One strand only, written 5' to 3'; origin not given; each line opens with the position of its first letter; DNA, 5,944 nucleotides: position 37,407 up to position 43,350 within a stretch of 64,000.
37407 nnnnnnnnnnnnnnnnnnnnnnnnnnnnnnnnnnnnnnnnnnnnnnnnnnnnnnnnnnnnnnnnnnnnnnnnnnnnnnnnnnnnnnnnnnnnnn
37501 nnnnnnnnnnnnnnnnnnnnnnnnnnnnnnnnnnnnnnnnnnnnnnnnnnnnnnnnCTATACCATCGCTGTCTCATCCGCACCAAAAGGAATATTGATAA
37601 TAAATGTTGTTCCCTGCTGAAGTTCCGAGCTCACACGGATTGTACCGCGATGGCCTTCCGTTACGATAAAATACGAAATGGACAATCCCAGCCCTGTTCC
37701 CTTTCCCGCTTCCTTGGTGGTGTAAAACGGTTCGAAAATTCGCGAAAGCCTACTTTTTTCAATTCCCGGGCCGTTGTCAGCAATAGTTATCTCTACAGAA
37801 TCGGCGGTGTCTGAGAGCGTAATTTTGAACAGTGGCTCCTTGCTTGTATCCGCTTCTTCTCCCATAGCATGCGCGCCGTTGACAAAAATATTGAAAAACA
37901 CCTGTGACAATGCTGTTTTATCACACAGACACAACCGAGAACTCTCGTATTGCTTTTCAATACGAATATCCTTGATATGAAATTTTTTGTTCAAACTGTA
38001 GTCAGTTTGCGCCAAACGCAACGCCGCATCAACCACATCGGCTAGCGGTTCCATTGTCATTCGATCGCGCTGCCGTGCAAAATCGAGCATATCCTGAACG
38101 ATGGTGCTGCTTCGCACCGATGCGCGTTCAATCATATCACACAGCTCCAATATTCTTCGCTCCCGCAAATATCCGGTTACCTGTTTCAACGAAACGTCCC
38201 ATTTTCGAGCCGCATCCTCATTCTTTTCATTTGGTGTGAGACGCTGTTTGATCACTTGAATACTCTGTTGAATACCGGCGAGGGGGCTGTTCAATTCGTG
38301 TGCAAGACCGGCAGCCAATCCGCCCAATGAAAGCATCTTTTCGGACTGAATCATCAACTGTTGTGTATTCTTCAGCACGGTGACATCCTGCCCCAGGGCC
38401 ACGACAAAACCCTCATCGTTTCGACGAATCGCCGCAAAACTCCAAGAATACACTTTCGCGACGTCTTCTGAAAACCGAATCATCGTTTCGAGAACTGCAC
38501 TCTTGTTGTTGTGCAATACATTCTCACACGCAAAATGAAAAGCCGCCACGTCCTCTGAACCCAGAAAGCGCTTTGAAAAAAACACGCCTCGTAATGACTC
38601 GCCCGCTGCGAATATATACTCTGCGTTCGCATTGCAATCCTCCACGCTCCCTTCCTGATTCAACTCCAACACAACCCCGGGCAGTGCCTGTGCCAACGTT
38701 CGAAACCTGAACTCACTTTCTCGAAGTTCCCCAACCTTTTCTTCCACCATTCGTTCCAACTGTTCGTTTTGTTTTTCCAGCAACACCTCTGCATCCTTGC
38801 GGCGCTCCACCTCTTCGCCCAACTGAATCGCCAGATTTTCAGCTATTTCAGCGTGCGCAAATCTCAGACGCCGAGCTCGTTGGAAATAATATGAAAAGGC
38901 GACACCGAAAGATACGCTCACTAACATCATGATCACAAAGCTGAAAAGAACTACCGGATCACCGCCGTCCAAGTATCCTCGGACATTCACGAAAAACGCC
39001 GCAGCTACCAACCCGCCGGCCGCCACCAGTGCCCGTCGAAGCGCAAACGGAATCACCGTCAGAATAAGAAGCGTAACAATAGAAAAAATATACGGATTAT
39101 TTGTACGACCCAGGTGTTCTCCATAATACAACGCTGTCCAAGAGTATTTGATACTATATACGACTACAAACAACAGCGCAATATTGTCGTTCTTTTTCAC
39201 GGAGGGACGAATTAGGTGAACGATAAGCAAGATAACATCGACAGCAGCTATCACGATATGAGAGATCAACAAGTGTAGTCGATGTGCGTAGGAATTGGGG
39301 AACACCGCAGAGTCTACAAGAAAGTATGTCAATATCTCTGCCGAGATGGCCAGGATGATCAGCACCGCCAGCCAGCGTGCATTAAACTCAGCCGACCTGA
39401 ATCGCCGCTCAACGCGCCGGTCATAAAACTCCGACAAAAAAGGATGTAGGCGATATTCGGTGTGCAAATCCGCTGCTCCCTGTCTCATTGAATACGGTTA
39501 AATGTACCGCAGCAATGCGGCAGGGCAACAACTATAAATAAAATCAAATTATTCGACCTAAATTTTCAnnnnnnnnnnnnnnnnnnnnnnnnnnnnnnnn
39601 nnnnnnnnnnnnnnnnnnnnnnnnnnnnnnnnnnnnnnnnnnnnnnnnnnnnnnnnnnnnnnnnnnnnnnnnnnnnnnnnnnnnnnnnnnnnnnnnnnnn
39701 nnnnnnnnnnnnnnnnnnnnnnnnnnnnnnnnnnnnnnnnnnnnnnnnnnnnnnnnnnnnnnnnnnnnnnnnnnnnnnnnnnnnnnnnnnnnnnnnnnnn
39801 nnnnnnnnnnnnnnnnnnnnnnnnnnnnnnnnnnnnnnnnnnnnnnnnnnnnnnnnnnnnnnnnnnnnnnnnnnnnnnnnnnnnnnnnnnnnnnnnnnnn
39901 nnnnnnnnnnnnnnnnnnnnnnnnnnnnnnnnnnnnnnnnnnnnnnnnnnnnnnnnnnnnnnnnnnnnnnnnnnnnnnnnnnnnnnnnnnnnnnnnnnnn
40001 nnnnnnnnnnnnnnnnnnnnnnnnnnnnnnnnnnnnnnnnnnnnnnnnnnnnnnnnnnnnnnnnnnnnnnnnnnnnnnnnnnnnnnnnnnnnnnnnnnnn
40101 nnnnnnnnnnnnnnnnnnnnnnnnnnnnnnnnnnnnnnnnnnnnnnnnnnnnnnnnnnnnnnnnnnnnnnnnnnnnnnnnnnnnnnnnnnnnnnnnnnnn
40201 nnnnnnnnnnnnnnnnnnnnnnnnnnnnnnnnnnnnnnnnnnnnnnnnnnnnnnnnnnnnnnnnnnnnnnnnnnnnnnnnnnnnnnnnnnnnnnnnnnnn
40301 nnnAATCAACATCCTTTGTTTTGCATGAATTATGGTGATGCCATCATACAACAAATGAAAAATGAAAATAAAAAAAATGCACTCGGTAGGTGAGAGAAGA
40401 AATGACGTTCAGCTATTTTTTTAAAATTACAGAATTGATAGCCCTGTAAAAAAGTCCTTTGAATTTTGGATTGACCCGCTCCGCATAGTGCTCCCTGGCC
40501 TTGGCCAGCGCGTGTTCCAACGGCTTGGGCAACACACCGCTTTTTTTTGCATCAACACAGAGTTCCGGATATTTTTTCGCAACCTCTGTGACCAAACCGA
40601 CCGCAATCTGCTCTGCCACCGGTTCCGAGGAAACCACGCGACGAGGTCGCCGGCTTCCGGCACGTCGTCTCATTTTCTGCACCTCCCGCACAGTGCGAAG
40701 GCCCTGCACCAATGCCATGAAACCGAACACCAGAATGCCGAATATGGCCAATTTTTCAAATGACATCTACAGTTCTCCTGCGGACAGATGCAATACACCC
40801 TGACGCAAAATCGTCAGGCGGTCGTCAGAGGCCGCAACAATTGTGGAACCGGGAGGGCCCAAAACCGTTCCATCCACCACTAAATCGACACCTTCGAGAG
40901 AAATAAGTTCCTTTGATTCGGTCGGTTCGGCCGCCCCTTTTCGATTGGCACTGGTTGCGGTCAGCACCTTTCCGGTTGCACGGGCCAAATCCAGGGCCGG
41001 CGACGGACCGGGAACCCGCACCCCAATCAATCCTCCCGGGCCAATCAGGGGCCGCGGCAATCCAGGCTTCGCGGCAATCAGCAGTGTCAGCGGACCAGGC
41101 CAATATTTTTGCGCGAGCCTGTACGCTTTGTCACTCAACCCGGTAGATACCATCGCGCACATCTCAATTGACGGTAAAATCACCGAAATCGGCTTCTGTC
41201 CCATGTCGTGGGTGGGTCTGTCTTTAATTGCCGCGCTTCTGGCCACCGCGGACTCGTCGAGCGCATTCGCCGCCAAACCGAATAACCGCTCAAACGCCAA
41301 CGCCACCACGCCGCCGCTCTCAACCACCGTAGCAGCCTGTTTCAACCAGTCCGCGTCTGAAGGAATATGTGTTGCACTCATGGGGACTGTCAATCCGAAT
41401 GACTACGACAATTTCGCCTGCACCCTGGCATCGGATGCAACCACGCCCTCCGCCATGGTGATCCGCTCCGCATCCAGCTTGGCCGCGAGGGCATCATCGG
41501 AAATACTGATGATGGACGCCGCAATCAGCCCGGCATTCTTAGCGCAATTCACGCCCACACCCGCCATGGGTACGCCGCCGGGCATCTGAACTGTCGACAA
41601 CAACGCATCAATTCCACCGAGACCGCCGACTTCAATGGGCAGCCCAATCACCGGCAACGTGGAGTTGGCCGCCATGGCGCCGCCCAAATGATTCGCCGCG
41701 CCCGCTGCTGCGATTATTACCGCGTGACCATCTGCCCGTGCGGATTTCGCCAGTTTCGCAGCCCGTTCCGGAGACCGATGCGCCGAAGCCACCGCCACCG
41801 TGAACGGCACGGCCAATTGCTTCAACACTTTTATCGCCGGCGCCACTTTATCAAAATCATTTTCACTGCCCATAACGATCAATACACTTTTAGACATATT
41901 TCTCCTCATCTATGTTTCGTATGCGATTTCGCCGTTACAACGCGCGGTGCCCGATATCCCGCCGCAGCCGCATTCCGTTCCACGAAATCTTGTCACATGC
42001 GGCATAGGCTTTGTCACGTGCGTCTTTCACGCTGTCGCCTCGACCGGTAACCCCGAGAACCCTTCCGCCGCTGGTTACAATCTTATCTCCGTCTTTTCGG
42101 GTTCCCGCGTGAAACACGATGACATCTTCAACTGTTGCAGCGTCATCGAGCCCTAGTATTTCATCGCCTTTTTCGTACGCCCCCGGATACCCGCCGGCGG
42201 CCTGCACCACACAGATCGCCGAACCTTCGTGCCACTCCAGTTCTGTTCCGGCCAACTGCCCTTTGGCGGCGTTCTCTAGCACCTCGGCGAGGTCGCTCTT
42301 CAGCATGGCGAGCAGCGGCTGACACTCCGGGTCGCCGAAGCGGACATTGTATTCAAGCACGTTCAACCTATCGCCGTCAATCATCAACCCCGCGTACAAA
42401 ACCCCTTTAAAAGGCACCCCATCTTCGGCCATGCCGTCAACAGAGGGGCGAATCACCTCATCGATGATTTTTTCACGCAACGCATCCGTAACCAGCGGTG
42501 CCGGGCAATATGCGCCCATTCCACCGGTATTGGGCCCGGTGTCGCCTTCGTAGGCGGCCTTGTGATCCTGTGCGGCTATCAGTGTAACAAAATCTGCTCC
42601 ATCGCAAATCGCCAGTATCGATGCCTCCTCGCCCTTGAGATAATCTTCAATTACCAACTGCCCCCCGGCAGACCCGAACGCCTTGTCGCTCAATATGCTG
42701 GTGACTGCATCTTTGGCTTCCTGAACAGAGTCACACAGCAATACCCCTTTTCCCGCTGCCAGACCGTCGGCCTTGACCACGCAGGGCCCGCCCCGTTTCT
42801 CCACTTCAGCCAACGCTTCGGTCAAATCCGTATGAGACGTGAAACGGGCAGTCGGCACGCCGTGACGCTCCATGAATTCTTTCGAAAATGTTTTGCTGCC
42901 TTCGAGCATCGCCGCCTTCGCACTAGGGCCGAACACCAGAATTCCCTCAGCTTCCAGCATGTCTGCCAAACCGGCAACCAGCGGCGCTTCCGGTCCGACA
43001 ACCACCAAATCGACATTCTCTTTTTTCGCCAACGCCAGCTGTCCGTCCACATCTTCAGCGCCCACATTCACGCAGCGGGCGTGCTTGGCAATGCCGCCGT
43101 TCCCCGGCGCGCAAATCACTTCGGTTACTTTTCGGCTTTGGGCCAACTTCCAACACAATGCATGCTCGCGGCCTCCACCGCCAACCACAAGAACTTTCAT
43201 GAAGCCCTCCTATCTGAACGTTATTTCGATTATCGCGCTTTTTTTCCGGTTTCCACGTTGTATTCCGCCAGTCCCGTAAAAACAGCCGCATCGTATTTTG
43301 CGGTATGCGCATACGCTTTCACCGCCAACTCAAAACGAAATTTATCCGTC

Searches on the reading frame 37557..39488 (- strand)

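Call 82: search_protein_families(library=pfam, proteins=[window:37557-39488:-], max_evalue=0.00001)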
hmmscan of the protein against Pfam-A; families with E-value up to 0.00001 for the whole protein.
window:37557-39488:- (643 aa): 2 families
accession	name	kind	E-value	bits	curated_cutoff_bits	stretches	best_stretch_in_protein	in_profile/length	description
PF02518.31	HATPase_c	-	6.3e-23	81.8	26.4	1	523-635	2-109/111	Histidine kinase-, DNA gyrase B-, and HSP90-like ATPase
PF00512.31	HisKA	-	5e-07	30.1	26.9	1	389-474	3-64/66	His Kinase A (phospho-acceptor) domain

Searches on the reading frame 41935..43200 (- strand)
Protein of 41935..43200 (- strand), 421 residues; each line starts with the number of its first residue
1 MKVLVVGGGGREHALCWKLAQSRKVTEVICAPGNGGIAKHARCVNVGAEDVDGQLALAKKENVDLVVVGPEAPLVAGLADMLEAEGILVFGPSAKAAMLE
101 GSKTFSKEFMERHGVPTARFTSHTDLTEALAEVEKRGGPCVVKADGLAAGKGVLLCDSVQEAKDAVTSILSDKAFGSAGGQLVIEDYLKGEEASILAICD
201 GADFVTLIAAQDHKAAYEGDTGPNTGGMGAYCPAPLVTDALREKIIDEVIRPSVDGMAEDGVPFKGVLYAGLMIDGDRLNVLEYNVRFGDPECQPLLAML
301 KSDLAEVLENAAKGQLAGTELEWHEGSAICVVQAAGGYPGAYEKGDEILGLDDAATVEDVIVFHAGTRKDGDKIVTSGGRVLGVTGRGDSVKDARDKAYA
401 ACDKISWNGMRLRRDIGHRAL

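Call 83: search_protein_families(library=pfam, proteins=[window:41935-43200:-], max_evalue=0.00001)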
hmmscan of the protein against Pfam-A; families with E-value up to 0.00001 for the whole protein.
window:41935-43200:- (421 aa): 4 families
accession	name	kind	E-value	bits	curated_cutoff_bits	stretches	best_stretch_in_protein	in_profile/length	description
PF01071.24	GARS_A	-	2.7e-75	252.9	27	1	101-293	1-194/194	Phosphoribosylglycinamide synthetase, ATP-grasp (A) domain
PF02844.21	GARS_N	-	2e-40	138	29.5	1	1-100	1-100/100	Phosphoribosylglycinamide synthetase, N domain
PF02843.22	GARS_C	-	4.1e-34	117.2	34.8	1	328-419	1-92/92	Phosphoribosylglycinamide synthetase, C domain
PF02786.22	CPSase_L_D2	-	4.7e-06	26.7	19.8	1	104-246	3-142/211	Carbamoyl-phosphate synthase L chain, ATP binding domain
